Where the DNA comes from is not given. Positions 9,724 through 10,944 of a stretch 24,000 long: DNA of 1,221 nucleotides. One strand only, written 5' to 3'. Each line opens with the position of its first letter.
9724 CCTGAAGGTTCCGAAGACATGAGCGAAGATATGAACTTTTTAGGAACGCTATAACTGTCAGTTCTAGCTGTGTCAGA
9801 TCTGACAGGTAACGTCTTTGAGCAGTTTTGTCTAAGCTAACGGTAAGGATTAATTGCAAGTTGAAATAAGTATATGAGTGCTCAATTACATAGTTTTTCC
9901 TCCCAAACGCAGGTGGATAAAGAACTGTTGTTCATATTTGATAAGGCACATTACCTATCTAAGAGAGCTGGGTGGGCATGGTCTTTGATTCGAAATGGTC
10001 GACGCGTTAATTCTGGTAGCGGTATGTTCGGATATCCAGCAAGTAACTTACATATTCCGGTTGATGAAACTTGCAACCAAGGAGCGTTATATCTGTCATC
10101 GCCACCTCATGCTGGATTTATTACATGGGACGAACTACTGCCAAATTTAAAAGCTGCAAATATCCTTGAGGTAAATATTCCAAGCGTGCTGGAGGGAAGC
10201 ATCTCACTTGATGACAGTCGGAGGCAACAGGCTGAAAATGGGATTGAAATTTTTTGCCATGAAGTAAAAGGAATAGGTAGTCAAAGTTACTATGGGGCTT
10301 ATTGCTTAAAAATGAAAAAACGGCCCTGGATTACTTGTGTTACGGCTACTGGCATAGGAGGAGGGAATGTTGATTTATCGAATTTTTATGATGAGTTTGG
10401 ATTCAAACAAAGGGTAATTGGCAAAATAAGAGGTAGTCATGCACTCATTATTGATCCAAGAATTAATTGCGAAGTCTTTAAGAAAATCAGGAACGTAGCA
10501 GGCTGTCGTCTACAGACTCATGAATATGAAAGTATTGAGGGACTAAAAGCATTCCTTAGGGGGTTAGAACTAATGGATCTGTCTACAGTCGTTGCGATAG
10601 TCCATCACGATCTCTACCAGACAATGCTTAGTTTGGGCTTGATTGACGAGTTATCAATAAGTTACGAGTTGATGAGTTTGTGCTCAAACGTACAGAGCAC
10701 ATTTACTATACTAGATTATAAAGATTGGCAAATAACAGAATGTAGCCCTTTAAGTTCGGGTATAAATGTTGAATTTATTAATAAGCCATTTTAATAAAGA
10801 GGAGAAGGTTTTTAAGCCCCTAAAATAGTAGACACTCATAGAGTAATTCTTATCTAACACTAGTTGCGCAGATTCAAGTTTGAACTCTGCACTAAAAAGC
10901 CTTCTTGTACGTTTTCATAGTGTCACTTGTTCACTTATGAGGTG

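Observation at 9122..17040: AHL quorum-sensing module physically coupled to a class III lanthipeptide operon in a gammaproteobacterial island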

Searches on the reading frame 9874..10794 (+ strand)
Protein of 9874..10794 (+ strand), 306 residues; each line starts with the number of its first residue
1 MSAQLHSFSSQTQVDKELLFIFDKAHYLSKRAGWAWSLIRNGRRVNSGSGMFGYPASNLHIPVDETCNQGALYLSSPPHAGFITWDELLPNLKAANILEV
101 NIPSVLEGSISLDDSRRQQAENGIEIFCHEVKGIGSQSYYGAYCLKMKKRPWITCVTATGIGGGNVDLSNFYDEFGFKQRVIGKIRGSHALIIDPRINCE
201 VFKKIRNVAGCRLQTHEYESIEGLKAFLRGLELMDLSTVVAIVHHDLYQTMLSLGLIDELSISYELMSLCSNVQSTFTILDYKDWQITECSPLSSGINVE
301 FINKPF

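Call 4: search_protein_families(library=pfam, proteins=[window:9874-10794:+], max_evalue=0.01)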
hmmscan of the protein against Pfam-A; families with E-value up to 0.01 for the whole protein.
window:9874-10794:+ (306 aa): 0 families

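Call 5: search_protein_families(library=ncbifam, proteins=[window:9874-10794:+], max_evalue=0.01)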
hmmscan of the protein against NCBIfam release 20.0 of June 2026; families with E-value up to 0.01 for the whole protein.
window:9874-10794:+ (306 aa): 0 families
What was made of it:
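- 9874..10794 (+): orf306 (JK628_03370), a RibD-fold protein without zinc ligands. It is a conserved partner of luxI/luxR. No Pfam or NCBIfam hit (calls 4, 5).
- Checked: Unknown gene: 9874-10794 (+), 306 aa, with no Pfam or NCBIfam hit (calls 4, 5).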

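Call 20: find_homologous_proteins(query=window:9874-10794:+, max_evalue=0.001)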
Query window:9874-10794:+ (306 aa): 5 proteins with E <= 0.001 among 1362 candidates.
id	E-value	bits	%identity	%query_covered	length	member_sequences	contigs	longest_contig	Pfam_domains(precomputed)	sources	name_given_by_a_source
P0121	1.6e-206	702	100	100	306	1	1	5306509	-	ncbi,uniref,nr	ncbi:hypothetical protein JK628_03370 [Shewanella sp. KX20019]|uniref:hypothetical protein n=1 Tax=S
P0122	5.4e-87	310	48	100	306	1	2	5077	-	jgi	jgi:hypothetical protein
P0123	3.3e-75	271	46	100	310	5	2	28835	-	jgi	jgi:hypothetical protein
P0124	2.3e-74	268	45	100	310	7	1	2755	-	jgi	jgi:hypothetical protein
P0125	3.7e-72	261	45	100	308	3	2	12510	-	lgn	-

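Call 21: find_encoding_contigs(protein=P0123, flank=10000, max_places=4)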
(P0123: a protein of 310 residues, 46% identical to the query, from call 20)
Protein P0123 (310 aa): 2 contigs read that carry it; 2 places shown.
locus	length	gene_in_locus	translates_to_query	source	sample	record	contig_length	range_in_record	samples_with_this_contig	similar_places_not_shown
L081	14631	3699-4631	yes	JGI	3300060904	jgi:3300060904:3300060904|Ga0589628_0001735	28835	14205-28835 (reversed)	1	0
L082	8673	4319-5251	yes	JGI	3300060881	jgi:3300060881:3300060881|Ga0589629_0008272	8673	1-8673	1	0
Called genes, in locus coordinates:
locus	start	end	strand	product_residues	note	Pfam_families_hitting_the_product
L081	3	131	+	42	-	?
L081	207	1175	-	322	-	PF08279:HTH_11, PF03099:BPL_LplA_LipB, PF02237:BPL_C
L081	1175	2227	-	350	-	PF01565:FAD_binding_4, PF02873:MurB_C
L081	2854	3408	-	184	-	PF00765:Autoind_synth, PF13444:Acetyltransf_5 (weak)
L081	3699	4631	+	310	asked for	-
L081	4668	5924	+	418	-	PF25919:BSH_CusB (faint), PF25989:YknX_C (weak)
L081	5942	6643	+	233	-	PF02463:SMC_N (faint), PF00005:ABC_tran, PF13304:AAA_21 (faint)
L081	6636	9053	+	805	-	PF12704:MacB_PCD, PF02687:FtsX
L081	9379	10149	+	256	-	PF03472:Autoind_bind, PF00196:GerE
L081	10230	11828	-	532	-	PF00664:ABC_membrane, PF00005:ABC_tran, PF02463:SMC_N (faint)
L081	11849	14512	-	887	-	PF25816:RamC_N, PF00069:Pkinase, PF05147:LANC_like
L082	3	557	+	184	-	?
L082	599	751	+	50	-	-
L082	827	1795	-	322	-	PF08279:HTH_11, PF03099:BPL_LplA_LipB, PF02237:BPL_C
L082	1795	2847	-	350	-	PF01565:FAD_binding_4, PF02873:MurB_C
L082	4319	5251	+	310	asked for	-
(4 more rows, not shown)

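Call 22: find_encoding_contigs(protein=P0125, flank=10000, max_places=4)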
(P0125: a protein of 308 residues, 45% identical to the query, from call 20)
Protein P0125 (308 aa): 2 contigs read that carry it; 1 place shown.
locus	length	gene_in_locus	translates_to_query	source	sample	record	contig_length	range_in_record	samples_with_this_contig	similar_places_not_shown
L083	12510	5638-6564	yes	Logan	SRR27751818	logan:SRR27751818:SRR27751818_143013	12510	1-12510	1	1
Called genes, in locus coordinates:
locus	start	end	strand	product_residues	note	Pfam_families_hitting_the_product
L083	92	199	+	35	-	-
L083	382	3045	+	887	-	PF25816:RamC_N, PF00069:Pkinase, PF05147:LANC_like, PF07470:Glyco_hydro_88 (faint), PF07944:Beta-AFase-like_GH127_cat (faint)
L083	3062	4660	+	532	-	PF00664:ABC_membrane, PF00005:ABC_tran, PF02463:SMC_N (faint), PF13304:AAA_21 (faint)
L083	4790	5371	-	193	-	PF00765:Autoind_synth, PF13444:Acetyltransf_5 (weak)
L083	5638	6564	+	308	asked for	-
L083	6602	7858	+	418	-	PF25989:YknX_C (weak)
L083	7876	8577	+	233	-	PF02463:SMC_N (faint), PF00005:ABC_tran, PF13304:AAA_21 (faint)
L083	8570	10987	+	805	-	PF12704:MacB_PCD, PF02687:FtsX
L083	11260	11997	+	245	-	PF03472:Autoind_bind, PF00196:GerE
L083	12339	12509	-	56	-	?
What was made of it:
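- In a Logan contig the quorum-sensing block is inverted but still adjacent (call 22).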

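Call 23: find_encoding_contigs(protein=P0122, flank=10000, max_places=4)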
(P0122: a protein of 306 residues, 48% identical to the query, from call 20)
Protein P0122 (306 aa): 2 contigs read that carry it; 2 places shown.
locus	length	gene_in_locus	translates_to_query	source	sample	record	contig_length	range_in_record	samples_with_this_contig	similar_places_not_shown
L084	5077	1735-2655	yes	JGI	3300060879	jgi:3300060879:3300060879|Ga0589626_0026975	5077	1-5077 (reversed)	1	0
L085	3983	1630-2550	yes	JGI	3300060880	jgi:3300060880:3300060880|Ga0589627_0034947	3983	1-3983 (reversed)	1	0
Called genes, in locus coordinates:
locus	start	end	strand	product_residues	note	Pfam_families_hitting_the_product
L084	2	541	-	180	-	?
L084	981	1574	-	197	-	PF00765:Autoind_synth, PF13444:Acetyltransf_5 (weak)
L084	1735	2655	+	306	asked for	-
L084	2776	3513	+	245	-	PF03472:Autoind_bind, PF00196:GerE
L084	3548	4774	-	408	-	PF00990:GGDEF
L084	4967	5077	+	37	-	?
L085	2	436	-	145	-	?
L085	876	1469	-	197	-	PF00765:Autoind_synth, PF13444:Acetyltransf_5 (weak)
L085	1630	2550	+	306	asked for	-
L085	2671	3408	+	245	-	PF03472:Autoind_bind, PF00196:GerE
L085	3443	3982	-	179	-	?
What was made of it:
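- A closely related luxI-orf306-luxR trio (84% LuxR identity) is followed by a GGDEF gene rather than a lan operon (call 23). A short luxI-orf306-luxR form without the pump also exists elsewhere (call 23).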

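Call 50: predict_structure(alignment_id=A4)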
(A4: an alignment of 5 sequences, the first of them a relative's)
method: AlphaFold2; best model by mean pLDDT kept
length: 306 residues; sequences in the alignment: 5
mean_pLDDT: 55.2   pTM: 0.46
mean pLDDT of the five models: 55.2, 53.3, 51.6, 49.6, 46.6
residues with pLDDT >= 90: 0; 70-90: 61; 50-70: 135; < 50: 110
segments of 3 or more residues with pLDDT < 50: 1-13, 29-32, 50-68, 105-117, 131-149, 161-167, 172-177, 181-188, 208-211, 268-279
pLDDT, mean of each block of 10 residues (from residue 1): 30 59 61 59 57 33 43 65 75 73 46 42 64 34 35 67 46 48 46 68 52 62 72 59 74 72 56 44 56 58 53
secondary structure, 60 per line:
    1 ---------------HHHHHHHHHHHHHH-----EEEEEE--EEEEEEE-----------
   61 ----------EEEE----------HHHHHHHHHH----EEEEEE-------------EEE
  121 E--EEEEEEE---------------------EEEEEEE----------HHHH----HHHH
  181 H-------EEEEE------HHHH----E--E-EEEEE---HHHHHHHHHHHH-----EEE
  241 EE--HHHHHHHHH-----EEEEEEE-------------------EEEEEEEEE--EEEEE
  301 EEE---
elements in order: H16-29 E35-40 E43-49 E71-74 H85-94 E99-104 E118-121 E124-130 E152-158 H169-172 H177-181 E189-193 H200-203 E213-217 H221-232 E238-242 H245-253 E259-265 E285-293 E296-303
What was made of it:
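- Tried and rejected: With five sequences the model was poor (pLDDT 55, call 50).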

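Call 51: search_protein_families(library=pfam, alignment_id=A4, max_evalue=10)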
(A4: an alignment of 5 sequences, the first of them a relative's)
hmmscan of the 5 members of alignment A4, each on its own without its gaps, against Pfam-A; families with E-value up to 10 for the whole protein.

A. member 1, P0121 (306 aa): 1 family
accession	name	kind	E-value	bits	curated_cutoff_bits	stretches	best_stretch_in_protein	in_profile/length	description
PF18500.6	CadC_C1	-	0.12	12.8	25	1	265-304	35-74/134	CadC C-terminal domain 1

B. families by the number of members that match (of 5 scanned): 4 families
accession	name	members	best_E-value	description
PF18500.6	CadC_C1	1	0.12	CadC C-terminal domain 1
PF03368.19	Dicer_dimer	1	0.14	Dicer dimerisation domain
PF18102.6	DTC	1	0.18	Deltex C-terminal domain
PF01872.23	RibD_C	1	0.21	RibD C-terminal domain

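Call 52: search_solved_structures(query=A4, max_evalue=10, show_alignments=2)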
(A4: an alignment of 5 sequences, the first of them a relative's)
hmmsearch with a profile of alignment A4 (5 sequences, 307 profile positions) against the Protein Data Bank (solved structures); distinct sequences matched with E-value up to 10: 0.
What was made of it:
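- Tried and rejected: A profile search of solved structures found nothing (call 52).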

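Call 61: search_protein_representatives(alignment_id=A4)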
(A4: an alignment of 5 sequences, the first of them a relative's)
Query: 5 sequences, 307 profile positions. Proteins with E-value up to 0.001 (for the whole library): 61; up to 1e-10: 43; up to 1e-30: 10. The best 61 are listed.
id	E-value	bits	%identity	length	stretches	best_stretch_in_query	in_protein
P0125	2.2e-162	555.6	-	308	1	1-307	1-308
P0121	6.3e-157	537.7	-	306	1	1-307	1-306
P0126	7.6e-107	373.2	-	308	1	5-307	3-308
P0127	2.3e-54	200.9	-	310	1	13-302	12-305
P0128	6.4e-50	186.2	-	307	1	10-302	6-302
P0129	2.1e-45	171.4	-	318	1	9-307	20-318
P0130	2.7e-36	141.5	-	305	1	13-300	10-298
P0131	6.0e-36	140.3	-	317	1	12-302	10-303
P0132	8.2e-36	139.9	-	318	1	13-305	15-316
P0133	3.7e-32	127.9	-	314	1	20-299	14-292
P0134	2.9e-27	111.8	-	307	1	13-301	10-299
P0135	3.3e-26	108.4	-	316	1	19-301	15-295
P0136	8.2e-26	107.1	-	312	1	19-294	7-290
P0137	4.5e-24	101.4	-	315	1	19-293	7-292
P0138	4.2e-22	94.9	-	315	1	18-299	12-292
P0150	1.2e-15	73.7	-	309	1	24-294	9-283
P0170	2.6e-10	56.2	-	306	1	22-293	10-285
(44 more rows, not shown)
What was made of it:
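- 9874..10794 (+): The family has 61 representatives among 1.84 billion proteins (call 61).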

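Call 64: search_protein_families(library=pfam, alignment_id=A5, max_evalue=0.1)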
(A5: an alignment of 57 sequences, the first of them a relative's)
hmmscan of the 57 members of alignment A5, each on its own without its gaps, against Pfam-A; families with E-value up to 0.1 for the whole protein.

A. member 1, P0121 (306 aa): 0 families

B. families by the number of members that match (of 57 scanned): 19 families
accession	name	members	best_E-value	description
PF01872.23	RibD_C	3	0.0046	RibD C-terminal domain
PF10987.13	DUF2806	1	0.0082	Protein of unknown function (DUF2806)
PF06101.16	Vps62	1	0.024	Vacuolar protein sorting-associated protein 62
PF13456.12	RVT_3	1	0.037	Reverse transcriptase-like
PF17190.9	RecG_N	1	0.04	RecG N-terminal helical domain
PF23112.1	PUB62-63_C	1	0.042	U-box protein 62/63 C-terminal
PF14484.11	FISNA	1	0.057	Fish-specific NACHT associated domain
PF11999.13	Ice_binding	1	0.063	Ice-binding-like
PF20054.4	Tc-38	1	0.066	Trypanosoma Tc-38 (p38) protein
PF20434.5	BD-FAE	1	0.068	BD-FAE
PF18879.6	EspA_EspE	1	0.069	EspA/EspE family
PF13086.12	AAA_11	1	0.071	AAA domain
PF20875.2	SidC_C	1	0.072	SidC, C-terminal domain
PF20476.3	DUF6718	1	0.079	Family of unknown function (DUF6718)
PF19419.5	DUF5983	1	0.079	Family of unknown function (DUF5983) C-terminal domain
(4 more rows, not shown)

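Call 65: find_encoding_contigs(protein=P0127, flank=8000, max_places=2)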
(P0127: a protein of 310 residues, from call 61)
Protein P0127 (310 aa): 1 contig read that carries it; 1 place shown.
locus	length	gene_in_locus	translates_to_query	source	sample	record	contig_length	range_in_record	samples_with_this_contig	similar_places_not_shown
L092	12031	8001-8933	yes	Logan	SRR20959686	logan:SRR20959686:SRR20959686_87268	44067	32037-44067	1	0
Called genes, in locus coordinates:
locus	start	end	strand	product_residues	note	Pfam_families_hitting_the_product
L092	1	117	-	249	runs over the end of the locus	PF03472:Autoind_bind, PF00196:GerE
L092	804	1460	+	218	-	PF00857:Isochorismatase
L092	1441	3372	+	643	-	PF00425:Chorismate_bind, PF00117:GATase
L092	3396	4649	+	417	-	PF01266:DAO (faint), PF01494:FAD_binding_3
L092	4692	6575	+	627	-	PF13522:GATase_6, PF13537:GATase_7, PF00733:Asn_synthase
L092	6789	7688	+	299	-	PF00126:HTH_1, PF03466:LysR_substrate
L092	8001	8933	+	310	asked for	-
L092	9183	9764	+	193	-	PF00765:Autoind_synth, PF13444:Acetyltransf_5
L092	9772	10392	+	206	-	PF27539:Y2318_C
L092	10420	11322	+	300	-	PF13557:Phenol_MetA_deg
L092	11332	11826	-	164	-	PF09523:DUF2390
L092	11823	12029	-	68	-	?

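Call 66: find_encoding_contigs(protein=P0135, flank=8000, max_places=2)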
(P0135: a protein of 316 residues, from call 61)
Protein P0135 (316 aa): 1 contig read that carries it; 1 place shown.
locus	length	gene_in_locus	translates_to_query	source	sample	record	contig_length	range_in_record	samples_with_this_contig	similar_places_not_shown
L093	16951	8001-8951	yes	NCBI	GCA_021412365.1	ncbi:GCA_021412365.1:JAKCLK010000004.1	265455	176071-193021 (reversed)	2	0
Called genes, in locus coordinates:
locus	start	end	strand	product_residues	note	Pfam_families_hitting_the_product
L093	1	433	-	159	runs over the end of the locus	PF04073:tRNA_edit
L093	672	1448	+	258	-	PF01569:PAP2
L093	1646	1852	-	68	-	-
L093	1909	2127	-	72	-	-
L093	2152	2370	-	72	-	-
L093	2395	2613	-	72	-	-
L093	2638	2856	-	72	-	-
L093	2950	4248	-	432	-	PF21836:DUF6895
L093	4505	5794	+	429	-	PF21836:DUF6895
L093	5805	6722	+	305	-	-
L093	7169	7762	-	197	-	PF00765:Autoind_synth, PF13444:Acetyltransf_5 (weak)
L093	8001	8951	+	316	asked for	-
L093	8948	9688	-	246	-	PF03472:Autoind_bind, PF00196:GerE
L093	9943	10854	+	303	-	PF00005:ABC_tran, PF13304:AAA_21 (weak)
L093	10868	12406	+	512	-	-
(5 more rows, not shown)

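Call 68: predict_structure(alignment_id=A5)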
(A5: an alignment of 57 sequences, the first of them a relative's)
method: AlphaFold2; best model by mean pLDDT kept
length: 306 residues; sequences in the alignment: 57
mean_pLDDT: 88.4   pTM: 0.88
mean pLDDT of the five models: 88.4, 87.4, 87.1, 86.8, 86.5
residues with pLDDT >= 90: 219; 70-90: 49; 50-70: 30; < 50: 8
segments of 3 or more residues with pLDDT < 50: 1-7
pLDDT, mean of each block of 10 residues (from residue 1): 46 85 96 95 94 80 77 92 89 92 75 59 87 86 94 97 91 96 98 97 96 97 98 97 96 97 86 69 93 96 90
secondary structure, 60 per line:
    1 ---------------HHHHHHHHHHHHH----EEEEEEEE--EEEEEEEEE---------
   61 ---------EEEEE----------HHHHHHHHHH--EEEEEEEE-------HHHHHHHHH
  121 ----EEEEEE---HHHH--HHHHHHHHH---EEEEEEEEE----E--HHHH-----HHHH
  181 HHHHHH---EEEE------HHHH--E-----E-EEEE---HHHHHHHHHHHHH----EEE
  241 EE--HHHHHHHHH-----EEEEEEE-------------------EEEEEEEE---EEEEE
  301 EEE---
elements in order: H16-28 E33-40 E43-51 E70-74 H85-94 E97-104 H112-120 E125-130 H134-137 H140-148 E152-160 H168-171 H177-186 E190-193 H200-203 E214-217 H221-233 E238-242 H245-253 E259-265 E285-292 E296-303
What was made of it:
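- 9874..10794 (+): The AlphaFold model has pLDDT 88.4 (call 68).
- On RibD/RibG deaminase-reductase (for orf306): The model has pLDDT 88.4 (call 68).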
